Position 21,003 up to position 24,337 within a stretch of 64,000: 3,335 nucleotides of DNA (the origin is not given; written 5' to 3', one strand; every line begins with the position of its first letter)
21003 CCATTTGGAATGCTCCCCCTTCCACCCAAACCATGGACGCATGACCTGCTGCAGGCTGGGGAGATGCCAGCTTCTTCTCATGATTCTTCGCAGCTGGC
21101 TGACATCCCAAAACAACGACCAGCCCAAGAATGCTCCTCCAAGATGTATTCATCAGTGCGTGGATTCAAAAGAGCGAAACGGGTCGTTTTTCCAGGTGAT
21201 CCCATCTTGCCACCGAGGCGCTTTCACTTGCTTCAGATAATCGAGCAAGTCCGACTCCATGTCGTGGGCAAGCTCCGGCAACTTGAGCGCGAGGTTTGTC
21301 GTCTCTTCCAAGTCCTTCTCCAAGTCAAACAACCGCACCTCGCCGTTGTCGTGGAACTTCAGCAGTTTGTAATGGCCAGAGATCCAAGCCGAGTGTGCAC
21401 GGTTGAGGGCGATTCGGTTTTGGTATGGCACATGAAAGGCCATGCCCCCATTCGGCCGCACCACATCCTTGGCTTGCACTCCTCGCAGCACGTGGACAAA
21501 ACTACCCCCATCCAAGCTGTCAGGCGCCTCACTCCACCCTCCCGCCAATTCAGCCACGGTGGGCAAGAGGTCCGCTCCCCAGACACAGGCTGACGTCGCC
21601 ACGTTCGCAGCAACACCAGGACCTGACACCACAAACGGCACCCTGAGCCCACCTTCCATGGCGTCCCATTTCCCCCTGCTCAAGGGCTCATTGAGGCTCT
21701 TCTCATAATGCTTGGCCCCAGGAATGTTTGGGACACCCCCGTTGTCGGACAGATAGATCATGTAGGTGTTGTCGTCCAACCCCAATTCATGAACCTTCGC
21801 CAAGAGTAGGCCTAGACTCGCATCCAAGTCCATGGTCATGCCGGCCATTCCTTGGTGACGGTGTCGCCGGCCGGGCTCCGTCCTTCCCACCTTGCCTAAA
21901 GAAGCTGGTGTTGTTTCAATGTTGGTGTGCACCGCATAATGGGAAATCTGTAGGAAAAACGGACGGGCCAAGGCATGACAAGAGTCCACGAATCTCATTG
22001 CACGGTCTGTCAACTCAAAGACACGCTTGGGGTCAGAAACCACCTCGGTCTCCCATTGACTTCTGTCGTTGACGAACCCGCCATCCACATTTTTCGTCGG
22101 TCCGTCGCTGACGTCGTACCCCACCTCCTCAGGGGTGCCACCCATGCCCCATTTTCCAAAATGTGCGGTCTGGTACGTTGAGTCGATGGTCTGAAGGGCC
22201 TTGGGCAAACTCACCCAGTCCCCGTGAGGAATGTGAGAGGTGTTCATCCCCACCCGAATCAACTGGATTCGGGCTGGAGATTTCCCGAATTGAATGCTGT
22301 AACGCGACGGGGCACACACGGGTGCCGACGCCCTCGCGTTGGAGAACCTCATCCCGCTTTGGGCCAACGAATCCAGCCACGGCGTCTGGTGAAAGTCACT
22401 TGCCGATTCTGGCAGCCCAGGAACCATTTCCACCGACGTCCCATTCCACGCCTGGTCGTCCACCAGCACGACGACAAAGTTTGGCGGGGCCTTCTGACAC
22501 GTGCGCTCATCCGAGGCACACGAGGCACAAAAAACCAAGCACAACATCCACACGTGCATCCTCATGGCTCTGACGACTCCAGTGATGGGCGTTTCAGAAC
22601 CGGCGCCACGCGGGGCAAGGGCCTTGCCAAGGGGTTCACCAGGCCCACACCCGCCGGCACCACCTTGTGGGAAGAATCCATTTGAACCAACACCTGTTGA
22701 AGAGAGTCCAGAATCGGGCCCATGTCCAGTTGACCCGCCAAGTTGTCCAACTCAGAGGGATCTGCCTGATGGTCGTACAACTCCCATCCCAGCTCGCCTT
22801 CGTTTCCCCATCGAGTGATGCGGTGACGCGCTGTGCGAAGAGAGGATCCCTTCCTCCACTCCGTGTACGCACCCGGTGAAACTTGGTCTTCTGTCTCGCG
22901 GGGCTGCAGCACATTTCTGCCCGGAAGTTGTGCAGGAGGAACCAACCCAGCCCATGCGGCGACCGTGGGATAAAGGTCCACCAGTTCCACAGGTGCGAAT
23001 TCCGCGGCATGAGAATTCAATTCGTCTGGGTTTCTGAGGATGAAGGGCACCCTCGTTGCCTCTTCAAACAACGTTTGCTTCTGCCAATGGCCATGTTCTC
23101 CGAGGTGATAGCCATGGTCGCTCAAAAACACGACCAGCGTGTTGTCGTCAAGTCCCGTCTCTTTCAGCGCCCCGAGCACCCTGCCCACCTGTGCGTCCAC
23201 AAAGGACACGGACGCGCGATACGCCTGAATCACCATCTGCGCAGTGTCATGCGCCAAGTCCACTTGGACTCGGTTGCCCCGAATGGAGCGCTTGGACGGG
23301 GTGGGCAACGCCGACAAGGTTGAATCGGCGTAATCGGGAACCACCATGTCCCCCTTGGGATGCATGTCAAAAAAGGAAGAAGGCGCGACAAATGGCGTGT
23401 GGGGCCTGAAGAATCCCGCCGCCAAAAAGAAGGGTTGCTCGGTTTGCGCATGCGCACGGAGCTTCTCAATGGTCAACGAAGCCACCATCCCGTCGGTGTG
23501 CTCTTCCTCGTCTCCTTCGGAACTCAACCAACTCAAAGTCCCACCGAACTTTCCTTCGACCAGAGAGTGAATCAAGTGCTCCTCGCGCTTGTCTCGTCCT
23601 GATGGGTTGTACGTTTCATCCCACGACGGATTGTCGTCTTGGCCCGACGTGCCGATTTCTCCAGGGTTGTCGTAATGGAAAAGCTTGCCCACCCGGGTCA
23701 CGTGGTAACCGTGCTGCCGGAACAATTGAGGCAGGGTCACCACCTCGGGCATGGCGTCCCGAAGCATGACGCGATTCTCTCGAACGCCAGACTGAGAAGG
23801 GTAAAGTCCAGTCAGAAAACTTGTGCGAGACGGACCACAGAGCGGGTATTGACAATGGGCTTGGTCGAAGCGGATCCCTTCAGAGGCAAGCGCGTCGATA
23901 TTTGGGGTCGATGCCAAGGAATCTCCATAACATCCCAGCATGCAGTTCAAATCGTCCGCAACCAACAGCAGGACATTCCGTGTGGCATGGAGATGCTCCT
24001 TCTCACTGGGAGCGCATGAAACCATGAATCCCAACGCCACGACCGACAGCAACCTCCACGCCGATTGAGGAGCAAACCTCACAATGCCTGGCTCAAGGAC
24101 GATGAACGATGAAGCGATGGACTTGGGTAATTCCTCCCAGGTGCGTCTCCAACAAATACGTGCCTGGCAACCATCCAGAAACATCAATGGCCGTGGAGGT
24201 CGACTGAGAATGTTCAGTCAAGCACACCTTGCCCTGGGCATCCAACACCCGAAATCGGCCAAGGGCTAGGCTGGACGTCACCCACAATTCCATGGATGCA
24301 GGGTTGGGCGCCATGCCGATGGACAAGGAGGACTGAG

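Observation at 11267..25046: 13.8-kb sulfatase/glycosidase operon with no SusC/SusD pair and no regulator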

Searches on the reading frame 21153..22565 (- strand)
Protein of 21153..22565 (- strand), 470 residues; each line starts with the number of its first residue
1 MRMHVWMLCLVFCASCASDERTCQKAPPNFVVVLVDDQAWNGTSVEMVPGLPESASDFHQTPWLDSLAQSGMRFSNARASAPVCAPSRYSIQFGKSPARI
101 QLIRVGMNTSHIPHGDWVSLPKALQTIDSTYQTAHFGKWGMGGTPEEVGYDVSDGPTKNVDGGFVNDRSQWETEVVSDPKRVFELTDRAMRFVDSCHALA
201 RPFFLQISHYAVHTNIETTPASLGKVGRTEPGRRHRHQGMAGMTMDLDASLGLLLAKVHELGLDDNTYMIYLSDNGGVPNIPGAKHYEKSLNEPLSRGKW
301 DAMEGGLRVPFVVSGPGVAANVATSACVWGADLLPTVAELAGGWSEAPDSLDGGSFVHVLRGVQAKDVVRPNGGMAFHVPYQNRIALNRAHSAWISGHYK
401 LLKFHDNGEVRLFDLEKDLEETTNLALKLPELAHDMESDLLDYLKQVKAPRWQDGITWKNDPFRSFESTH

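Call 4: search_protein_families(library=pfam, proteins=[window:21153-22565:-], max_evalue=0.1)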
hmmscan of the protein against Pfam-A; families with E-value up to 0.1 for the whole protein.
window:21153-22565:- (470 aa): 3 families
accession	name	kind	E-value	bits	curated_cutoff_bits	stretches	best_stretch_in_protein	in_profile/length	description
PF00884.28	Sulfatase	-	4.1e-29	102.3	25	1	28-342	1-300/301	Sulfatase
PF16347.10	SGSH_C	-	1.1e-08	35.8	29.3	1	304-428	13-134/154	N-sulphoglucosamine sulphohydrolase, C-terminal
PF01663.27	Phosphodiest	-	0.0042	17.2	23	1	238-302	182-243/342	Type I phosphodiesterase / nucleotide pyrophosphatase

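Call 7: search_protein_families(library=ncbifam, proteins=[window:21153-22565:-], max_evalue=0.1)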
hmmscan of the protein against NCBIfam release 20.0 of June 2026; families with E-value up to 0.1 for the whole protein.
window:21153-22565:- (470 aa): 4 families
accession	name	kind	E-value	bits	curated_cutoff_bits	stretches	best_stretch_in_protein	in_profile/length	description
NF010322.0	PRK13759.1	equivalog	4.9e-25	88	481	2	220-428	252-439/486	arylsulfatase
TIGR03417.1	chol_sulfatase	equivalog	7.9e-23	81.1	433.45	2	238-452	253-440/500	choline-sulfatase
NF052527.1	Mn_arylsulf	exception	5.1e-13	48.8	850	2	29-151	3-113/479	manganese-dependent arylsulfatase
NF045661.1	HdlasePehA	equivalog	2.1e-10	39.8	900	2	240-435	284-473/506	phosphoric/sulfuric ester hydrolase PehA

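Call 43: search_solved_structures(query=window:21153-22565:-, max_evalue=1e-8)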
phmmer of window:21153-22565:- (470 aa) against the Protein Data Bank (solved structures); distinct sequences matched with E-value up to 1e-8: 55.
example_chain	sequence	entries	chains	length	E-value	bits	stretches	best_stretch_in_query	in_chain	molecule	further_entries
9fo1_A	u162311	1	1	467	4.4e-53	184.1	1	28-450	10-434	k-carrageenan sulfatase S1_16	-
6ust_A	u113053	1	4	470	2.3e-46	161.9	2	239-441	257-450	N-acetylgalactosamine 6-sulfate sulfatase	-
9s8f_A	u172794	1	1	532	7.8e-39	137.1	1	185-450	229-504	Sulfatase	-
7stt_A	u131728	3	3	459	1e-37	133.4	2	237-449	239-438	N-acetylgalactosamine-6-sulfatase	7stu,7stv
6prm_A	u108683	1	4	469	1.2e-37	133.2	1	28-452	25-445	exo-4S-kappa carrageenan S1 sulfatase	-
6psm_A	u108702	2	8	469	3.1e-36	128.5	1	28-452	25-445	exo-4S-kappa carrageenan S1 sulfatase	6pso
6uss_A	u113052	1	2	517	4.2e-36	128.1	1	185-457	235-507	Sulfatase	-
7oza_AAA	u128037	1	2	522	5e-32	114.7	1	185-459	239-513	Putative secreted sulfatase ydeN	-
6bia_A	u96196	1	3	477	2.1e-26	96.1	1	184-469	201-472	Sulfatase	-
9bau_A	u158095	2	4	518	2.7e-26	95.8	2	185-443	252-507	S1_15B sulfatase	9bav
7oz9_AAA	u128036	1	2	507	2.7e-26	95.8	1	25-440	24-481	N-acetylgalactosamine-6-sulfatase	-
9s8x_A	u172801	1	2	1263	1.4e-25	93.5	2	25-145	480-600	Sulfatase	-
6b0k_A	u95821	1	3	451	7.6e-25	91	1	184-469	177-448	Iota-carrageenan sulfatase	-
6b0j_A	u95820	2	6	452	7.6e-25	91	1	184-469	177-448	Iota-carrageenan sulfatase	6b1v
9s7x_A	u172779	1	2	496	9.6e-24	87.4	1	177-443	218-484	Sulfatase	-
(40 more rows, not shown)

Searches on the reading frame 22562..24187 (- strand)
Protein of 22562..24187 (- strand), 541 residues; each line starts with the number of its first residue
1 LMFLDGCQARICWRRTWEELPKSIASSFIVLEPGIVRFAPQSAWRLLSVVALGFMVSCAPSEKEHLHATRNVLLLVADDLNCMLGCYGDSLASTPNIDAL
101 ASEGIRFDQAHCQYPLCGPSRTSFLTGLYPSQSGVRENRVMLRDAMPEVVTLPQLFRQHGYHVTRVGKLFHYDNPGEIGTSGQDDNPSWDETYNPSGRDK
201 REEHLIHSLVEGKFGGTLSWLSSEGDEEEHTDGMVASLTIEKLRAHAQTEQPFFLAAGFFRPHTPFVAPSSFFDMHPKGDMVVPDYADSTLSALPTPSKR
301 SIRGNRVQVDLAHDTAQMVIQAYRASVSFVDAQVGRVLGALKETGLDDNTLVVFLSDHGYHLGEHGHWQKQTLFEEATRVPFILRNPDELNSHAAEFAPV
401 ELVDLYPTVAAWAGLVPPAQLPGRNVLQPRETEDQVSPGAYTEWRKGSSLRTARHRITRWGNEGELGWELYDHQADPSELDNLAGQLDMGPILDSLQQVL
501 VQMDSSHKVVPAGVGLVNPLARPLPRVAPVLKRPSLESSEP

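Call 4: search_protein_families(library=pfam, proteins=[window:22562-24187:-], max_evalue=0.1)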
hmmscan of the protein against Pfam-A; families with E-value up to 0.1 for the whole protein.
window:22562-24187:- (541 aa): 4 families
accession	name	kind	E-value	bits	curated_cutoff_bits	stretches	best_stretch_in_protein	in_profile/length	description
PF00884.28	Sulfatase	-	3.4e-51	174.8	25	1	70-414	1-300/301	Sulfatase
PF16347.10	SGSH_C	-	1.6e-15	58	29.3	1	363-503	1-151/154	N-sulphoglucosamine sulphohydrolase, C-terminal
PF01663.27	Phosphodiest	-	3.4e-13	50.3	23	2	93-145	19-72/342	Type I phosphodiesterase / nucleotide pyrophosphatase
PF02995.22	DUF229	-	8.5e-06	25.2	25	1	318-383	301-363/496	Protein of unknown function (DUF229)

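Call 7: search_protein_families(library=ncbifam, proteins=[window:22562-24187:-], max_evalue=0.1)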
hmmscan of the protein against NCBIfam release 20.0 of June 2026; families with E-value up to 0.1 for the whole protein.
window:22562-24187:- (541 aa): 20 families
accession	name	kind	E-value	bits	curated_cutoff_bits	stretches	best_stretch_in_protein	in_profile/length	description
NF010322.0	PRK13759.1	equivalog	1.1e-63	215.5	481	2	226-503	176-456/486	arylsulfatase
TIGR03417.1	chol_sulfatase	equivalog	3.1e-57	194.6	433.45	1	70-497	3-433/500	choline-sulfatase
NF045661.1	HdlasePehA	equivalog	1.7e-40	139.1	900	2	246-428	195-390/506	phosphoric/sulfuric ester hydrolase PehA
NF052527.1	Mn_arylsulf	exception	4.3e-39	134.7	850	2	226-503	174-451/479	manganese-dependent arylsulfatase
NF038075.1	fam_STM4013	hypoth_equivalog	6.4e-06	25.8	250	1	318-382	195-256/261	STM4013/SEN3800 family hydrolase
NF008619.0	PRK11598.1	equivalog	1.6e-05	23.7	660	1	315-372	413-470/546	phosphoethanolamine transferase EptA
NF007160.0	PRK09598.1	equivalog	3.3e-05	22.4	561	1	309-384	392-469/523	phosphoethanolamine--lipid A transferase EptA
NF028537.1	P_eth_NH2_trans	domain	6.1e-05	21.7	500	1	310-366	400-456/527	phosphoethanolamine--lipid A transferase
NF038282.1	LapC_YejM_PbgA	exception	6.8e-05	21.3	825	1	314-388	405-477/584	LPS biosynthesis-modulating metalloenzyme YejM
NF053859.1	polymyxin_MCR13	exception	0.00023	20.1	1250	1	305-376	398-469/541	MCR-13 family phosphoethanolamine--lipid A transferase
NF053595.1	LptchSynLtaSGpos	equivalog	0.00041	19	970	1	312-409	419-522/626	lipoteichoic acid synthase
NF008593.0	PRK11560.1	equivalog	0.002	16.5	493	1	315-390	426-500/563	kdo(2)-lipid A phosphoethanolamine 7''-transferase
NF033862.2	polymyxin_MCR10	exception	0.0046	15.7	1250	1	307-375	400-468/539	MCR-10 family phosphoethanolamine--lipid A transferase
NF033836.1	polymyxin_MCR9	exception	0.005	15.5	1240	1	307-375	400-468/539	MCR-9 family phosphoethanolamine--lipid A transferase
NF033409.0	poly_MCR3_broad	equivalog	0.0071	15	1075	1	305-381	394-474/535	MCR-3-related phosphoethanolamine--lipid A transferase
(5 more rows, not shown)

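Call 42: search_solved_structures(query=window:22562-24082:-, max_evalue=1e-10)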
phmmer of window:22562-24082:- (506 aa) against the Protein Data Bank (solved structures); distinct sequences matched with E-value up to 1e-10: 78 (the best 60 are shown).
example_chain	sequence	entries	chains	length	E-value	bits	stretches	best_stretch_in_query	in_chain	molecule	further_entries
6hhm_A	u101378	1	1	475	1.7e-66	228.3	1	33-451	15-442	Arylsulfatase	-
5fql_A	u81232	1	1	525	2.1e-51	178.5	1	35-353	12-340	IDURONATE-2-SULFATASE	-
6ioz_A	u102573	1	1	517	3.1e-51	177.9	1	35-353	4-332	Iduronate 2-sulfatase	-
4upi_A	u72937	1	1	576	2.2e-41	145.4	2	174-395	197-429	SULFATASE FAMILY PROTEIN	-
5g2v_A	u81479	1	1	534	4.5e-41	144.4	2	282-472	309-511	N-ACETYLGLUCOSAMINE-6-SULFATASE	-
7oz8_AAA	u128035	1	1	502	1.3e-40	142.9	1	36-416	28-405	Choline-sulfatase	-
6fny_A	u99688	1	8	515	9.4e-38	133.4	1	35-461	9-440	Choline-sulfatase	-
7p24_AAA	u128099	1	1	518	1.8e-37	132.5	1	274-465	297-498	Mucin-desulfating sulfatase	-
2qzu_A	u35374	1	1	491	9.3e-37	130.1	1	30-451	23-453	Putative sulfatase yidJ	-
6g5z_A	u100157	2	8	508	7.9e-36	127.1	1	36-461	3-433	Choline-sulfatase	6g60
7pth_A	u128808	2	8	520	8.5e-36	127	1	35-461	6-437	Choline sulfatase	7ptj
7stt_A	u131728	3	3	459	2.7e-33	118.7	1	35-450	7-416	N-acetylgalactosamine-6-sulfatase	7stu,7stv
6pt4_B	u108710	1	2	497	1.2e-31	113.3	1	35-448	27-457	exo-2S-iota carrageenan S1 sulfatase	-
9ihk_D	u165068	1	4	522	3e-31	112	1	44-481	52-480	Sulfatase_S1_30A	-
6ptk_A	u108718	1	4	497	1.9e-30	109.3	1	35-448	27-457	exo-2S-iota carrageenan S1 sulfatase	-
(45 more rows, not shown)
